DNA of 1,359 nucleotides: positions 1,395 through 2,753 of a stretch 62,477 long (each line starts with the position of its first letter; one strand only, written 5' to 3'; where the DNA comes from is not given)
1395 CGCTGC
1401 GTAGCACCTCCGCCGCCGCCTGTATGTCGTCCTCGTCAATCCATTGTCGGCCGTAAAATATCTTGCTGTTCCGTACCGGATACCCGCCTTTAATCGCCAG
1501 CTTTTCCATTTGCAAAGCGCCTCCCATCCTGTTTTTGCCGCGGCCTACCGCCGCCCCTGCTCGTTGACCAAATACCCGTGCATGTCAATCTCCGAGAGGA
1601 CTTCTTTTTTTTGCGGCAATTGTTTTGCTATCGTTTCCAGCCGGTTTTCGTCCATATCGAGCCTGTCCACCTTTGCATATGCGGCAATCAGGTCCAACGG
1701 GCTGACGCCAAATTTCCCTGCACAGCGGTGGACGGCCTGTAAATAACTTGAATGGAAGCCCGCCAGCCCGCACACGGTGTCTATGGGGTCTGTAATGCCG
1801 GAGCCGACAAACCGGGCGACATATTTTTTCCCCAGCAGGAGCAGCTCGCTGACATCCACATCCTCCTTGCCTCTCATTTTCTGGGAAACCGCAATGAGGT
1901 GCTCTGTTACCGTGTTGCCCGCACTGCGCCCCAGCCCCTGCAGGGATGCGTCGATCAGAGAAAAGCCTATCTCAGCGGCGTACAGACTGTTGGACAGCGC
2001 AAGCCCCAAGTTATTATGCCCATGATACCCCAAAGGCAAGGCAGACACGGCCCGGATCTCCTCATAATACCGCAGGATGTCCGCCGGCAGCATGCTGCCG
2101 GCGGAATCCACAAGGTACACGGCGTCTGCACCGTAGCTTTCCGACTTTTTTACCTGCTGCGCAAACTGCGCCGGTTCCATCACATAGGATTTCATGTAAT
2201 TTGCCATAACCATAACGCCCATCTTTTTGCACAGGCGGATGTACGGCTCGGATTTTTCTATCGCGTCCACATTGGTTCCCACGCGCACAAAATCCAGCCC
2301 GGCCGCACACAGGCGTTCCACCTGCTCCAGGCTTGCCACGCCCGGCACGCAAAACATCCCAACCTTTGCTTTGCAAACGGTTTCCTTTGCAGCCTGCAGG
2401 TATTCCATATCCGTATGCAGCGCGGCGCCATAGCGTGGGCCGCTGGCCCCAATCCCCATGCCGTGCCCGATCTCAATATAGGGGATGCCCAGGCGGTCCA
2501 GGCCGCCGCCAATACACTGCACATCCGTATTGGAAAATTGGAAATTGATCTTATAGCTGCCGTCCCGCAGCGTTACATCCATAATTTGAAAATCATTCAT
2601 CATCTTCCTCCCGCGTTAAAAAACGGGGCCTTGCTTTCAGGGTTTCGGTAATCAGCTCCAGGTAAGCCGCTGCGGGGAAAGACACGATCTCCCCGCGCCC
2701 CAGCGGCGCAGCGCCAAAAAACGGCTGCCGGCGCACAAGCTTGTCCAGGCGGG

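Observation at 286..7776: Carrier-protein-dependent acylation cassette embedded in a surface-glycan operon (candidate undescribed nucleotide-sugar tailoring pathway)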

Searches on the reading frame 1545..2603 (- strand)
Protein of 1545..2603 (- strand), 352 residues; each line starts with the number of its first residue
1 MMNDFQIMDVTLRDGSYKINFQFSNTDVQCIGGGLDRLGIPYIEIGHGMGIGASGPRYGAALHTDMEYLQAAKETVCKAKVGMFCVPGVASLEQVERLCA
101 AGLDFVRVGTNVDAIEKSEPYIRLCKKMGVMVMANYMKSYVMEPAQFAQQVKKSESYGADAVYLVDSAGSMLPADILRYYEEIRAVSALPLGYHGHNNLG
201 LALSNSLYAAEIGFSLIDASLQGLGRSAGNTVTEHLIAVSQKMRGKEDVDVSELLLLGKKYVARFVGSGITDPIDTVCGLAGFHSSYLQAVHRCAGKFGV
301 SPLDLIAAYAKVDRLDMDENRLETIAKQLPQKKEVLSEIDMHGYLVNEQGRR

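Call 3: search_protein_families(library=pfam, proteins=[window:1545-2603:-], max_evalue=0.01)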
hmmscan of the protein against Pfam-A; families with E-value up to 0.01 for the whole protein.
window:1545-2603:- (352 aa): 2 families
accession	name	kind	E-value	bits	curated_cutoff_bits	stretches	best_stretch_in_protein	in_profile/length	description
PF00682.25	HMGL-like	-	5.9e-33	114.8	29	1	5-255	2-254/260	HMGL-like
PF07836.16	DmpG_comm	-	1.3e-05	25.1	27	1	276-326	8-58/63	DmpG-like communication domain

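Call 7: search_protein_families(library=ncbifam, proteins=[window:1545-2603:-], max_evalue=0.001)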
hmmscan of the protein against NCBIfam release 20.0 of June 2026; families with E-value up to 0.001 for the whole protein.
window:1545-2603:- (352 aa): 26 families (the best 25 are shown)
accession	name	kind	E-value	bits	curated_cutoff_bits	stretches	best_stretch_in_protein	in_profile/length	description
NF006049.0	PRK08195.1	subfamily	1.1e-85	287.8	229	1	2-334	5-340/344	4-hyroxy-2-oxovalerate/4-hydroxy-2-oxopentanoic acid aldolase,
TIGR03217.1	4OH_2_O_val_ald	equivalog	5.2e-75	252.7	286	1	5-332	3-333/334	4-hydroxy-2-oxovalerate aldolase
NF002085.0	PRK00915.1-2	subfamily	5.8e-22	78.1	517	1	2-258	11-268/504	2-isopropylmalate synthase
TIGR02660.1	nifV_homocitr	equivalog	6e-22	78.4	462.9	1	6-268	3-265/365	homocitrate synthase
TIGR02146.1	LysS_fung_arch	equivalog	6.3e-20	71.7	413.55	1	7-268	1-262/344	homocitrate synthase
TIGR00977.1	citramal_synth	equivalog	3.9e-18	65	450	2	111-252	120-259/526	citramalate synthase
TIGR02090.1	LEU1_arch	subfamily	5.8e-18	65.1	484.75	1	6-246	2-242/363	isopropylmalate/citramalate/homocitrate synthases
NF002086.0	PRK00915.1-3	equivalog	8.2e-14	51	532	1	145-239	151-249/516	2-isopropylmalate synthase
NF002088.0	PRK00915.1-5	equivalog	8.5e-14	50.9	697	1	147-245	150-251/514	2-isopropylmalate synthase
TIGR00973.1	leuA_bact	equivalog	1.1e-13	50.5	598.7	1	143-240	144-245/494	2-isopropylmalate synthase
NF006761.0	PRK09282.1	domain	2.7e-13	49.3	402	1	95-255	102-264/591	pyruvate carboxylase subunit B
NF041069.1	IPMS_Sufob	equivalog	7.5e-13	48.5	600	1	6-268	2-266/371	isopropylmalate synthase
NF008985.0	PRK12331.1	equivalog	1.2e-12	47.3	718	1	94-254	101-263/465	oxaloacetate decarboxylase subunit alpha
NF002084.0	PRK00915.1-1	equivalog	3.1e-12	45.8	748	1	148-240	152-248/523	2-isopropylmalate synthase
NF042433.1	CitmalDyn_Leptosp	equivalog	7.1e-12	44.6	950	1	126-270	135-283/514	(R)-citramalate synthase CimA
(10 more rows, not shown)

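Call 32: search_solved_structures(query=window:1545-2603:-, max_evalue=0.00001)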
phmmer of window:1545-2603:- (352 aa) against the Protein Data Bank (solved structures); distinct sequences matched with E-value up to 0.00001: 21.
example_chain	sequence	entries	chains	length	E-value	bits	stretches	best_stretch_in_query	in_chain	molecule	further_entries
8ih7_A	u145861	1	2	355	4.5e-50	174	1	5-326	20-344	4-hydroxy-2-oxovalerate aldolase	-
1nvm_A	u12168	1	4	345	5.7e-49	170.4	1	6-309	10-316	4-hydroxy-2-oxovalerate aldolase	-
4lrs_A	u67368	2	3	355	2.8e-42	148.4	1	6-333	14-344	4-hydroxy-2-oxovalerate aldolase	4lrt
4jn6_A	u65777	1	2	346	1.3e-39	139.6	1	3-329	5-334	4-hydroxy-2-oxovalerate aldolase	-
3dxi_A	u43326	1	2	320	2.6e-24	89.4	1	5-246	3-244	Putative aldolase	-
3eeg_A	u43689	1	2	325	1.8e-12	50.4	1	7-239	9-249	2-isopropylmalate synthase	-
3ivs_A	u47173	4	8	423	6e-11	45.4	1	2-237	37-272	Homocitrate synthase, mitochondrial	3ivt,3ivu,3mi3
3a9i_A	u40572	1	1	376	1.1e-10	44.5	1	2-239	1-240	Homocitrate synthase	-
2ztj_A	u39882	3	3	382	1.2e-10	44.4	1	2-239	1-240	Homocitrate synthase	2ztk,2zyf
6ktq_A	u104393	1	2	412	1.5e-10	44.1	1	110-265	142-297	Homocitrate synthase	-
3ble_A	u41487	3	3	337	2.2e-10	43.6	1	156-267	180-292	Citramalate synthase from Leptospira interrogans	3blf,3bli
3ewb_X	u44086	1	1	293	8.8e-09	38.3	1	149-241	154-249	2-isopropylmalate synthase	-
3rmj_A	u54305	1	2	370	1.5e-08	37.5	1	157-280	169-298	2-isopropylmalate synthase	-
2nx9_A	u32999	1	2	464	3.9e-07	32.9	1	95-254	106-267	Oxaloacetate decarboxylase 2, subunit alpha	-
3mp4_A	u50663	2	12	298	4.3e-07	32.7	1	142-258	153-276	Hydroxymethylglutaryl-CoA lyase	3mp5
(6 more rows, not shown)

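Call 53: search_solved_structures(query=window:1545-2603:-, max_evalue=1e-20, show_alignments=5)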
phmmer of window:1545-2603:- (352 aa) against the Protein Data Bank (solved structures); distinct sequences matched with E-value up to 1e-20: 5.
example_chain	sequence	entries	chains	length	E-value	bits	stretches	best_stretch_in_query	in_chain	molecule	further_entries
8ih7_A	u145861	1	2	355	4.5e-50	174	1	5-326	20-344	4-hydroxy-2-oxovalerate aldolase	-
1nvm_A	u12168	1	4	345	5.7e-49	170.4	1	6-309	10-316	4-hydroxy-2-oxovalerate aldolase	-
4lrs_A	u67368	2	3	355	2.8e-42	148.4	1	6-333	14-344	4-hydroxy-2-oxovalerate aldolase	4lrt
4jn6_A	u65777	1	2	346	1.3e-39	139.6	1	3-329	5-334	4-hydroxy-2-oxovalerate aldolase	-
3dxi_A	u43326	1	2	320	2.6e-24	89.4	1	5-246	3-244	Putative aldolase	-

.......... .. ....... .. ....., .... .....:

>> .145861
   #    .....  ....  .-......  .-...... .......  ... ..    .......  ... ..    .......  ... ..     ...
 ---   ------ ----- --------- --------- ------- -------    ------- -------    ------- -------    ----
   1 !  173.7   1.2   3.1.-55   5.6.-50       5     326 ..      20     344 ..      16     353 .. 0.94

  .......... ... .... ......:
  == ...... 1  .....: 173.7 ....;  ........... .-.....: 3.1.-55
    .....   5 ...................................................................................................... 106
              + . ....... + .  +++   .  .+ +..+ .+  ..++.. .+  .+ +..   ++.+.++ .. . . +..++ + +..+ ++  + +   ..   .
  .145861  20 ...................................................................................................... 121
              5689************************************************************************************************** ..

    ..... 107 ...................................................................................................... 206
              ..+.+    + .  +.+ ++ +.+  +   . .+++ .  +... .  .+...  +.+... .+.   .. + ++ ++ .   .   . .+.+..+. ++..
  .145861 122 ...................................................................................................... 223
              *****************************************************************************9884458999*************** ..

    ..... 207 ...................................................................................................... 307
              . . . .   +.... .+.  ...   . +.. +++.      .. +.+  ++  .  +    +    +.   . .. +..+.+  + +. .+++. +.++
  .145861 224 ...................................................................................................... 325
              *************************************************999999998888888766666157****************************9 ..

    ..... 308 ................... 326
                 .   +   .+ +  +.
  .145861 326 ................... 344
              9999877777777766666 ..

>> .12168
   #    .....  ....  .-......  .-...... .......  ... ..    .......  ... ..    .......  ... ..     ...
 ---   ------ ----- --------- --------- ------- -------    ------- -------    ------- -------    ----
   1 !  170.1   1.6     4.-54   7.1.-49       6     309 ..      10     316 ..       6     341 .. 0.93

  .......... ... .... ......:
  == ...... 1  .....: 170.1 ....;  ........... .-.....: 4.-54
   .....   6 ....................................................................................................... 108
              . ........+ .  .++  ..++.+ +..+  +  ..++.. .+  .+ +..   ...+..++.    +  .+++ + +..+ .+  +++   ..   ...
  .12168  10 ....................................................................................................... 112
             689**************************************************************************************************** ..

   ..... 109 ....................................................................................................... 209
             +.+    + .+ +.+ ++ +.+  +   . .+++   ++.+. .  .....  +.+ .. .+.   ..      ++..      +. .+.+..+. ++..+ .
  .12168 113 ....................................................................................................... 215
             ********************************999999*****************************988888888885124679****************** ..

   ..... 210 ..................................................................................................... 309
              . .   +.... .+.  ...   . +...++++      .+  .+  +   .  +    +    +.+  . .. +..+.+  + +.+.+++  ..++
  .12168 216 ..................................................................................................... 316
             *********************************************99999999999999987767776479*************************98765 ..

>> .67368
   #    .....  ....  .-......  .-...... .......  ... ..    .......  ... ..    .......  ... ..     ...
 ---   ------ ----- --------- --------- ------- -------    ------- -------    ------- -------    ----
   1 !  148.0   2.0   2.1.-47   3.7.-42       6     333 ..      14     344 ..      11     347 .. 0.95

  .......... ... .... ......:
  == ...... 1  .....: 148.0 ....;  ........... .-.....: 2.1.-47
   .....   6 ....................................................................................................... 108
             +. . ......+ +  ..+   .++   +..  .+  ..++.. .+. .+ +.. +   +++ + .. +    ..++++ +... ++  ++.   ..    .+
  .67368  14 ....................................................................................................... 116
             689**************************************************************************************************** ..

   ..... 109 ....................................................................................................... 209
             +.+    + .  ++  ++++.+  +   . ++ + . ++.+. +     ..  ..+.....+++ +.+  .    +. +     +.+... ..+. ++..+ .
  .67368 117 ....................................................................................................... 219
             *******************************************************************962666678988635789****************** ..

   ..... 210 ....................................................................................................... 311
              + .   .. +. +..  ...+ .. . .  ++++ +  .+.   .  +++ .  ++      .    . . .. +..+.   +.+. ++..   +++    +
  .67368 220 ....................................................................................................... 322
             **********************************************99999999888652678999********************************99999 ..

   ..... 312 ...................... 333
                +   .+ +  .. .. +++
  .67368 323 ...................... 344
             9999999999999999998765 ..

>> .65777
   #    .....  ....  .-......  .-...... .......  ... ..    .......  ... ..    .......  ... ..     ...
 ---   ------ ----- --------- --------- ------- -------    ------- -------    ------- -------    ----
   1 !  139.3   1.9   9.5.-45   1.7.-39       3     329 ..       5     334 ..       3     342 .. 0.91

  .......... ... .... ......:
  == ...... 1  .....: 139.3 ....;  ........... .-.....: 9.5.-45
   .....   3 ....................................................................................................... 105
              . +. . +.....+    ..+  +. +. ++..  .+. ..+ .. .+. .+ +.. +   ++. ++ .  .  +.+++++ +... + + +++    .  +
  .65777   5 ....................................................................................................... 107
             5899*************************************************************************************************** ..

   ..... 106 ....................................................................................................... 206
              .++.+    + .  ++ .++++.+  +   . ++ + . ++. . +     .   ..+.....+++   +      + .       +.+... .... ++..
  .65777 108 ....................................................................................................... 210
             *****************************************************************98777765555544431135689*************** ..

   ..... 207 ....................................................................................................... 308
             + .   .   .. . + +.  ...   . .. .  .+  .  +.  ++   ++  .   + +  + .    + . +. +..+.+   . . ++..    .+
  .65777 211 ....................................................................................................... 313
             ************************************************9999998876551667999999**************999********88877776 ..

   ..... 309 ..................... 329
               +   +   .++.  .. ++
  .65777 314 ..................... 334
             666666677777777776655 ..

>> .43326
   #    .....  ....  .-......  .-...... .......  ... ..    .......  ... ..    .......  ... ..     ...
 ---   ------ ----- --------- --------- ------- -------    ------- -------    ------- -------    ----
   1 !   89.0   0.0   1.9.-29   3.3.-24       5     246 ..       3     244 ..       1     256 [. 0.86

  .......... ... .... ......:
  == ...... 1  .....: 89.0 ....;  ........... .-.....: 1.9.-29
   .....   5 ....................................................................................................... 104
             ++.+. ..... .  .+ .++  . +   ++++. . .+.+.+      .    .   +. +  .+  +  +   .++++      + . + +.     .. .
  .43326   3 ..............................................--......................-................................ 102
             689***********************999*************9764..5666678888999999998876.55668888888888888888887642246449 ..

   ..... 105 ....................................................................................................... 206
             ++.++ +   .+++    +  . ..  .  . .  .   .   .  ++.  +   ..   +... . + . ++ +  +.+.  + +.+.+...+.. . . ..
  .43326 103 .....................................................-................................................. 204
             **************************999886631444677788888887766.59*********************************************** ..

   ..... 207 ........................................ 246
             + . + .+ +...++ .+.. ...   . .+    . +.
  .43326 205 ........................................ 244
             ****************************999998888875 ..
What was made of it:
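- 1545..2603 (-): DmpG-like class II pyruvate aldolase without a DmpF partner. The catalytic His and Tyr are swapped. Proposed maker of the acid skeleton. PDB 1nvm and 8ih7 E about 1e-49 (calls 32, 53).
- The aldolase's catalytic His is replaced by Tyr (call 53), so its reaction may differ from DmpG.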

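Call 64: find_homologous_proteins(query=window:1545-2603:-, max_evalue=1e-10)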
Query window:1545-2603:- (352 aa): 3975 proteins with E <= 1e-10 among 8000 candidates; the best 120 are listed.
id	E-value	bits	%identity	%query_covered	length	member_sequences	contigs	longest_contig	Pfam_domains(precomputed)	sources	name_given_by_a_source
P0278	9.8e-231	783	100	100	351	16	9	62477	PF00682.26,PF07836.17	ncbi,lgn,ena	-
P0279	8.8e-204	694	89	99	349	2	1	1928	PF00682.26,PF07836.17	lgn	-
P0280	4.4e-197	672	83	99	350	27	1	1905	PF00682.26,PF07836.17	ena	-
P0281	5.8e-188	642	81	99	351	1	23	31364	PF00682.26,PF07836.17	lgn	-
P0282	6.6e-167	573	71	99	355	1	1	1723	PF00682.26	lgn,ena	-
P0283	4.2e-159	547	69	99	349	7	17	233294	PF00682.26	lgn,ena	-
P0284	2.7e-155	535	89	78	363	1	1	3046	PF00682.26,PF07836.17,PF01252.24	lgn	-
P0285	6.2e-144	497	62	100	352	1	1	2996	PF00682.26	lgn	-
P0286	7.4e-141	487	61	100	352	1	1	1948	PF00682.26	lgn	-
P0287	3.0e-138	479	61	99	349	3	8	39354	PF00682.26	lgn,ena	-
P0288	1.8e-137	476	61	100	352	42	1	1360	PF00682.26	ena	-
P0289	1.8e-131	456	59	99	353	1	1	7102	PF00682.26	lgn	-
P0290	2.7e-121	423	56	99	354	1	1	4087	PF00682.26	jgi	jgi:4-hydroxy-2-oxovalerate aldolase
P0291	3.2e-121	423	56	98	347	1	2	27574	PF00682.26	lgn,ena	-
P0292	1.0e-120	421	56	98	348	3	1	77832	PF00682.26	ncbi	-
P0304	6.0e-117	409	54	99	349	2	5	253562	PF00682.26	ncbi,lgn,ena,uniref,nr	ncbi:4-hydroxy 2-oxovalerate aldolase [Anaerosporobacter mobilis DSM 15930]|uniref:4-hydroxy 2-oxova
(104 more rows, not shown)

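Call 65: find_encoding_contigs(protein=P0304, flank=10000, max_places=2)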
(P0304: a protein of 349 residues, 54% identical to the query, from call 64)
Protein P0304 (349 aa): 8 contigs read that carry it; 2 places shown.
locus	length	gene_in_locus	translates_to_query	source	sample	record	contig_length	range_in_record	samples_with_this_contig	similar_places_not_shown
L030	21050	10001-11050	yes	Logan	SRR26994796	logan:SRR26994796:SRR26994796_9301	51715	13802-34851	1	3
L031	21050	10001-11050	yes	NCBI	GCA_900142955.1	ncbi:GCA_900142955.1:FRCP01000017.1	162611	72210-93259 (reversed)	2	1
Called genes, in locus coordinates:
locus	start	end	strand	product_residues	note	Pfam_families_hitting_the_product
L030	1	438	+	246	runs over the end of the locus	PF00483:NTP_transferase (weak), PF12804:NTP_transf_3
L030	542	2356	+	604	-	PF22674:C2185-like_N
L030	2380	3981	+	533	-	-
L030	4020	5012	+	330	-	PF01073:3Beta_HSD, PF01370:Epimerase, PF02719:Polysacc_synt_2, PF04321:RmlD_sub_bind, PF05368:NmrA, PF07993:NAD_binding_4, PF13460:NAD_binding_10, PF16363:GDP_Man_Dehyd, +1 more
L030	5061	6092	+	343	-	PF04055:Radical_SAM, PF13186:SPASM (weak)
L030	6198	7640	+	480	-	PF00501:AMP-binding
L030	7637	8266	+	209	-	-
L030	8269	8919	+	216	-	PF04199:Cyclase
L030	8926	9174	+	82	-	PF00550:PP-binding (weak)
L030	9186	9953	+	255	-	PF02522:Antibiotic_NAT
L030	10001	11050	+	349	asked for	PF00682:HMGL-like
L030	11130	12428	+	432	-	PF16254:DUF4910, PF09940:DUF2172, PF16221:HTH_47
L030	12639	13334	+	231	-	PF02348:CTP_transf_3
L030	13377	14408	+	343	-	PF03102:NeuB, PF08666:SAF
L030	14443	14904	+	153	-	PF13302:Acetyltransf_3, PF00583:Acetyltransf_1, PF13508:Acetyltransf_7 (weak)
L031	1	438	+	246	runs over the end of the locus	PF00483:NTP_transferase (weak), PF12804:NTP_transf_3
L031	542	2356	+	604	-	PF22674:C2185-like_N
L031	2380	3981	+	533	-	-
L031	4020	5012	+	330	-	PF01073:3Beta_HSD, PF01370:Epimerase, PF02719:Polysacc_synt_2, PF04321:RmlD_sub_bind, PF05368:NmrA, PF07993:NAD_binding_4, PF13460:NAD_binding_10, PF16363:GDP_Man_Dehyd, +1 more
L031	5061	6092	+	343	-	PF04055:Radical_SAM, PF13186:SPASM (weak)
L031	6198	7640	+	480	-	PF00501:AMP-binding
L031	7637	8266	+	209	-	-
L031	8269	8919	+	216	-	PF04199:Cyclase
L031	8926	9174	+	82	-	PF00550:PP-binding (weak)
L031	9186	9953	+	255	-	PF02522:Antibiotic_NAT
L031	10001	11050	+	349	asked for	PF00682:HMGL-like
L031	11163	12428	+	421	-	PF16254:DUF4910, PF09940:DUF2172, PF16221:HTH_47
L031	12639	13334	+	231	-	PF02348:CTP_transf_3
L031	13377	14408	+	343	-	PF03102:NeuB, PF08666:SAF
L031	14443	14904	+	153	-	PF13302:Acetyltransf_3, PF00583:Acetyltransf_1, PF13508:Acetyltransf_7 (weak)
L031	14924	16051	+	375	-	PF00155:Aminotran_1_2, PF01041:DegT_DnrJ_EryC1, PF00266:Aminotran_5 (weak), PF01212:Beta_elim_lyase (weak), PF01053:Cys_Met_Meta_PP (weak)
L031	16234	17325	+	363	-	PF04101:Glyco_tran_28_C (weak)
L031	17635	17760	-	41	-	-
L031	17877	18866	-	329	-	PF08795:DUF1796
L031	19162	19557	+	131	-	-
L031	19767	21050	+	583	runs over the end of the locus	PF03814:KdpA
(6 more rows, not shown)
